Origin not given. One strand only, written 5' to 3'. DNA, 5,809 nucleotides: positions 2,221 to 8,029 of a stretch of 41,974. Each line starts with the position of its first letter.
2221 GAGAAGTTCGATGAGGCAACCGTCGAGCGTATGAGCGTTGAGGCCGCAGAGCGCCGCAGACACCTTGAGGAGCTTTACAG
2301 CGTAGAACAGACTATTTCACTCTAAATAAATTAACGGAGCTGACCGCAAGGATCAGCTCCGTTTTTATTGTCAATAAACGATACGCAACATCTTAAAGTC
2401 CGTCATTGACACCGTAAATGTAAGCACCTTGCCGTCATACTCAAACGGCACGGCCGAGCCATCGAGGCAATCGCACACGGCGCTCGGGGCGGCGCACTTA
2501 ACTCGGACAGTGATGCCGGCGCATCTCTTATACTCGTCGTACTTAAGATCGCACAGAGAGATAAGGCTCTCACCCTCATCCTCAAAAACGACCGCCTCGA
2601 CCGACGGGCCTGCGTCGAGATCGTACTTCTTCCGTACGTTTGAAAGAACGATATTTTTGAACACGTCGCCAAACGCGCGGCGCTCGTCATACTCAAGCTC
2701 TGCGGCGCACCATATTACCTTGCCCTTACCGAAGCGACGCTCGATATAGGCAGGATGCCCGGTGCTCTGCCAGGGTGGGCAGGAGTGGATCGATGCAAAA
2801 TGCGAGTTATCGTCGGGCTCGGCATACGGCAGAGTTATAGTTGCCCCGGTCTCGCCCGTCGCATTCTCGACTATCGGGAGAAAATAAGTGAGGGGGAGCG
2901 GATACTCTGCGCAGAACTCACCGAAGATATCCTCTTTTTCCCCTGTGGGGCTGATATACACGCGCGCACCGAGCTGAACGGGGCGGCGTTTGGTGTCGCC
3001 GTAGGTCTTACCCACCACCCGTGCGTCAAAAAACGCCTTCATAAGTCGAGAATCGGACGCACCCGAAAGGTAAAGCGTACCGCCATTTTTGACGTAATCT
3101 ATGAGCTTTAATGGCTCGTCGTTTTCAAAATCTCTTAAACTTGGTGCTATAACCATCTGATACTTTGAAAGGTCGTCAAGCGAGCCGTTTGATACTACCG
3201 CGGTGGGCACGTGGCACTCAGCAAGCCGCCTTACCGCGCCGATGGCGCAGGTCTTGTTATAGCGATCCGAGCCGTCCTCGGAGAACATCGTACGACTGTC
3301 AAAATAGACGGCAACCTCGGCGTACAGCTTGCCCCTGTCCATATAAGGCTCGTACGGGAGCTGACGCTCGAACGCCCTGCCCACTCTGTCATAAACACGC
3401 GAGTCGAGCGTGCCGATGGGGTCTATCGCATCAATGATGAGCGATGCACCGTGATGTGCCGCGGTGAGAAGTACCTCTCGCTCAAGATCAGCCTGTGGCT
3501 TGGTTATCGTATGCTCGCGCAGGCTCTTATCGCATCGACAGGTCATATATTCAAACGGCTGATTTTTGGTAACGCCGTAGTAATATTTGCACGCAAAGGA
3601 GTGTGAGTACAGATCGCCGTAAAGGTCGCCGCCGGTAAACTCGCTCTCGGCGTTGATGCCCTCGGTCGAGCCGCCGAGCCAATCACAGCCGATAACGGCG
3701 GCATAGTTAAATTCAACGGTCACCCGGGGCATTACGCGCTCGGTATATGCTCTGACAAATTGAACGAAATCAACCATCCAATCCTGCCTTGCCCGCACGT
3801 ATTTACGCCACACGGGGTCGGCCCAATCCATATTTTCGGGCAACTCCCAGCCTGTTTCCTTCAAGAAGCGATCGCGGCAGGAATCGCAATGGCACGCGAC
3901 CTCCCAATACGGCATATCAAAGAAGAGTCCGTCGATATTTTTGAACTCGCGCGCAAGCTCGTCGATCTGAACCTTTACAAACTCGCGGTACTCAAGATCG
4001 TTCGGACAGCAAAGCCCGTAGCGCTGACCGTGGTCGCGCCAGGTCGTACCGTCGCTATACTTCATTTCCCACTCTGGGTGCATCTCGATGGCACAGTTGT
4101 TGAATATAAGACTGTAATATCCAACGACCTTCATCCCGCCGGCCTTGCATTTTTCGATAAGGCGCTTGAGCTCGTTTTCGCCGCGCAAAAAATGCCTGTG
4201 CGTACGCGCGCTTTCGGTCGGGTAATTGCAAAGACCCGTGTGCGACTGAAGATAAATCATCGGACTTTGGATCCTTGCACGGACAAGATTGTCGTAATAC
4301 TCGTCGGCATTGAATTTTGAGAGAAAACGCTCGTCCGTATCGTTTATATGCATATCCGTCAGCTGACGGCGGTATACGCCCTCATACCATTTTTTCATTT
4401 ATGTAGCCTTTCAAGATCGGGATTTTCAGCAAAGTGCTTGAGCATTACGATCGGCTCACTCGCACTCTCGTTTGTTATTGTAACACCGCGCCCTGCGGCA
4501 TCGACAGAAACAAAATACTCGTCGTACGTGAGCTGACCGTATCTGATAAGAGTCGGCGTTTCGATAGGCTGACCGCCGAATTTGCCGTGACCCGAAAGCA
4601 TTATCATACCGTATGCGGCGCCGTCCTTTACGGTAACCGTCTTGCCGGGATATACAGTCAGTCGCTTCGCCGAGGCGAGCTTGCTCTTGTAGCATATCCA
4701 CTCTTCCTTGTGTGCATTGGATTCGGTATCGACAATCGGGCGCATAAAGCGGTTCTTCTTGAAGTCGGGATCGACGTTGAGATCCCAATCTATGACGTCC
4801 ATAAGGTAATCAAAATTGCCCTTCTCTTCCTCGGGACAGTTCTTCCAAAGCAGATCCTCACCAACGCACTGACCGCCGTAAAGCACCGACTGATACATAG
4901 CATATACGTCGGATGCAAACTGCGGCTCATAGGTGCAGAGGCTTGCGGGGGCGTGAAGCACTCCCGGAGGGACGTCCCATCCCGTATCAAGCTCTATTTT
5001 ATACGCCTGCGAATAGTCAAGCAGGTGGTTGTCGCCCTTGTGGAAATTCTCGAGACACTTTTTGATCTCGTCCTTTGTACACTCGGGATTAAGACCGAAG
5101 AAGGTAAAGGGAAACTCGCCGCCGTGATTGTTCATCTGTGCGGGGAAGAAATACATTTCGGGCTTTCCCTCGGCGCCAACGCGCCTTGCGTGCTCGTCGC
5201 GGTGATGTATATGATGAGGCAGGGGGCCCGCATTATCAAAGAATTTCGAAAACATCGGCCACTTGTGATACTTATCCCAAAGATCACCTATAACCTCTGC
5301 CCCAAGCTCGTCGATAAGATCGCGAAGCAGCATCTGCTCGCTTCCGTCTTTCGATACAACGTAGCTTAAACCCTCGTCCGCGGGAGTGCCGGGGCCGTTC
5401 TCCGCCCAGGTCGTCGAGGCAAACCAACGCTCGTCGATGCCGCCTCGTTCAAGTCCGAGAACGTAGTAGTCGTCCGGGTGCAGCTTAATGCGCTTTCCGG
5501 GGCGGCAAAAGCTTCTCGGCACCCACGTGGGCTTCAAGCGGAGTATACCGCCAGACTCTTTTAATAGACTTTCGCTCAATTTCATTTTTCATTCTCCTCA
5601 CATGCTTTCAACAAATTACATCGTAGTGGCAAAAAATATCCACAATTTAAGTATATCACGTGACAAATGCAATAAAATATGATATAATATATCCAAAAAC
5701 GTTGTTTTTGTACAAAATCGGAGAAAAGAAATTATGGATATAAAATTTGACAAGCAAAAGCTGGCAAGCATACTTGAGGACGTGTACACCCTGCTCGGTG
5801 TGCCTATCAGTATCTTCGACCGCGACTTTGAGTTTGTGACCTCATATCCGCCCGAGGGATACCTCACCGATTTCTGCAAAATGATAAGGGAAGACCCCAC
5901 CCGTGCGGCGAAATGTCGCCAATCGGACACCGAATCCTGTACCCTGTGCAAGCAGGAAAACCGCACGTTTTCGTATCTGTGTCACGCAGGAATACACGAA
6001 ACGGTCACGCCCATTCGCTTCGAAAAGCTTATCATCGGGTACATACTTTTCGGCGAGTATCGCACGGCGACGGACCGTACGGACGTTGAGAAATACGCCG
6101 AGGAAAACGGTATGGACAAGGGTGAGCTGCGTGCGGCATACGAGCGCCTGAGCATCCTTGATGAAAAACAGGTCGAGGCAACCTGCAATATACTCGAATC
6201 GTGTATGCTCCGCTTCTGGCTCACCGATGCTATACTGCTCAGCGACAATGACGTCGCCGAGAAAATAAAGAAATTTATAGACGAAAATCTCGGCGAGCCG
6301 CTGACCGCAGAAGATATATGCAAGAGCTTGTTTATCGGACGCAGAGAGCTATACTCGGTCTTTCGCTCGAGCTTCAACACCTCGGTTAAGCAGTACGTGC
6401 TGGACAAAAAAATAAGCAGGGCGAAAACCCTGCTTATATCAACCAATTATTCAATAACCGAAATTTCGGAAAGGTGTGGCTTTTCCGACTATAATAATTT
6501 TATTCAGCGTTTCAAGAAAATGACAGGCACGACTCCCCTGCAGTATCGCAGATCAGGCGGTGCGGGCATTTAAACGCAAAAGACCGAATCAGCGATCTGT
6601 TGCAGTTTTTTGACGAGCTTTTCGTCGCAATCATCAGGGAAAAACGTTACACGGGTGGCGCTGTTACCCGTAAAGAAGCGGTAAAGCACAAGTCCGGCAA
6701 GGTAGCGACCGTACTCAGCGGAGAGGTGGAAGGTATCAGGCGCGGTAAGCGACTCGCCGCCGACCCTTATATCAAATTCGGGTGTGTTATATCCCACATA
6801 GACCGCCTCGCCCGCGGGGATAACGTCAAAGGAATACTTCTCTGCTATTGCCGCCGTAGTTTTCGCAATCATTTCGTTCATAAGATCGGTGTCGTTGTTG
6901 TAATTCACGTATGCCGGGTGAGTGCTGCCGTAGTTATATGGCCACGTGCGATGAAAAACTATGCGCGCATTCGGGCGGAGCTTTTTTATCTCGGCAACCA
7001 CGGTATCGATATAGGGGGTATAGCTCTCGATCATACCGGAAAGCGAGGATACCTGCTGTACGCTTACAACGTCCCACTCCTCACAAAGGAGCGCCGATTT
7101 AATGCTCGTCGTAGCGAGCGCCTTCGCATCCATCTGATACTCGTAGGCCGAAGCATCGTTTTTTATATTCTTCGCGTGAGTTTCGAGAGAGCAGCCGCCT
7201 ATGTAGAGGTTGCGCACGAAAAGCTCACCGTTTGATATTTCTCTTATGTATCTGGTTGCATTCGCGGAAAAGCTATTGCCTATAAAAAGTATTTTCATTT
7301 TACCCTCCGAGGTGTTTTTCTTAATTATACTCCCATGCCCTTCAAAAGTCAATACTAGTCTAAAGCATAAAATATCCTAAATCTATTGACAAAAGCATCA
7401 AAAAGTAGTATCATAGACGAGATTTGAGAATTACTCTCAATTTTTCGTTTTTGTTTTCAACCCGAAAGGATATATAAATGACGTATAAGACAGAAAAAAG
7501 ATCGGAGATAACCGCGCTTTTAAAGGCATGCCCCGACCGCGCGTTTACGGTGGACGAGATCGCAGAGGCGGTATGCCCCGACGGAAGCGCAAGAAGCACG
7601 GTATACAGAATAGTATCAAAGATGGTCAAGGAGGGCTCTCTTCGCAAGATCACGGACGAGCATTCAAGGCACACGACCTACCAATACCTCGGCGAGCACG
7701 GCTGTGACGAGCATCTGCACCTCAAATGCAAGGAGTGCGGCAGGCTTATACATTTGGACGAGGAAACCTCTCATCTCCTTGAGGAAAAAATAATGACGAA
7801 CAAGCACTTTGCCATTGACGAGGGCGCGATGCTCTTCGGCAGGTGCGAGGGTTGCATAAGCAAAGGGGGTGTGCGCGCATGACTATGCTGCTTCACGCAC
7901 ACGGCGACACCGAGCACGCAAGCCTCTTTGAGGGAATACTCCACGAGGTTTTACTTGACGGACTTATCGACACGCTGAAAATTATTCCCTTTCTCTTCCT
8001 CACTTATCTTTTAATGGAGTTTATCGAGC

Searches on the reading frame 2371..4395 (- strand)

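Call 10: search_protein_families(library=pfam, proteins=[window:2371-4395:-], max_evalue=0.00001)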
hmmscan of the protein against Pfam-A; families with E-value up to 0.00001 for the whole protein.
window:2371-4395:- (674 aa): 2 families
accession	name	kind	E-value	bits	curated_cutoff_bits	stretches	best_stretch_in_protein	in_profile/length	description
PF14871.12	GHL6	-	1.9e-17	64.2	35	1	30-161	2-132/132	Hypothetical glycosyl hydrolase 6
PF08532.16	Glyco_hydro_42M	-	1.1e-10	41.8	25.8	1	389-447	37-96/207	Beta-galactosidase trimerisation domain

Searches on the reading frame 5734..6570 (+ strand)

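Call 10: search_protein_families(library=pfam, proteins=[window:5734-6570:+], max_evalue=0.00001)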
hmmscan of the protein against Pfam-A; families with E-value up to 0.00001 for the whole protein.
window:5734-6570:+ (279 aa): 3 families
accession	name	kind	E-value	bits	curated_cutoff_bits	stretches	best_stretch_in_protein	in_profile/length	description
PF10114.15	PocR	-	5.6e-33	114.4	23.9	1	5-158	3-154/162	Sensory domain found in PocR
PF12833.13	HTH_18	-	4.4e-21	75.4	33.6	1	195-273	1-79/80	Helix-turn-helix domain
PF00165.29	HTH_AraC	-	2.9e-15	56.4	26.6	1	235-273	2-42/42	Bacterial regulatory helix-turn-helix proteins, AraC family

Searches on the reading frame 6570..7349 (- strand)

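Call 74: search_protein_families(library=pfam, proteins=[window:6570-7349:-], max_evalue=0.00001)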
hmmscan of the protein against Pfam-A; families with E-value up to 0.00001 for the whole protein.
window:6570-7349:- (259 aa): 1 family
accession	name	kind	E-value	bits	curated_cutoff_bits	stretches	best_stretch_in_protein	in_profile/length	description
PF16227.11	DUF4886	-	6.2e-54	183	26.7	1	19-253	1-239/242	Domain of unknown function (DUF4886)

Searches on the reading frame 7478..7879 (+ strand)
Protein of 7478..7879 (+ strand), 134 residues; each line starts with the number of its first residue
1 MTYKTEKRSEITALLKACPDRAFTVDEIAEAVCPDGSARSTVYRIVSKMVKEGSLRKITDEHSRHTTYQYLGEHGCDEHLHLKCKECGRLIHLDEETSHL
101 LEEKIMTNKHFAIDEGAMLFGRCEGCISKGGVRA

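Call 62: search_protein_families(library=ncbifam, proteins=[window:7478-7879:+], max_evalue=0.001)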
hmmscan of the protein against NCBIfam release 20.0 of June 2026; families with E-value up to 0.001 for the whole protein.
window:7478-7879:+ (134 aa): 4 families
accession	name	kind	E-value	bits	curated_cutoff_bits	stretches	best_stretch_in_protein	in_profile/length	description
NF047406.1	TransRegPerRTherm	equivalog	1.2e-08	35.3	200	1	15-126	20-125/130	manganese-dependent transcriptional regulator PerR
NF052545.1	TransRegPerRClab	equivalog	2.7e-06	27.4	180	1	40-129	52-137/138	transcriptional regulator PerR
NF051891.1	TransRegFurHelico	equivalog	5.2e-05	23.2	200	1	36-128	58-147/148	ferric iron uptake transcriptional regulator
NF051892.1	TransRegFurBacil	equivalog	7.2e-05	22.9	220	1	40-129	57-146/149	ferric iron uptake transcriptional regulator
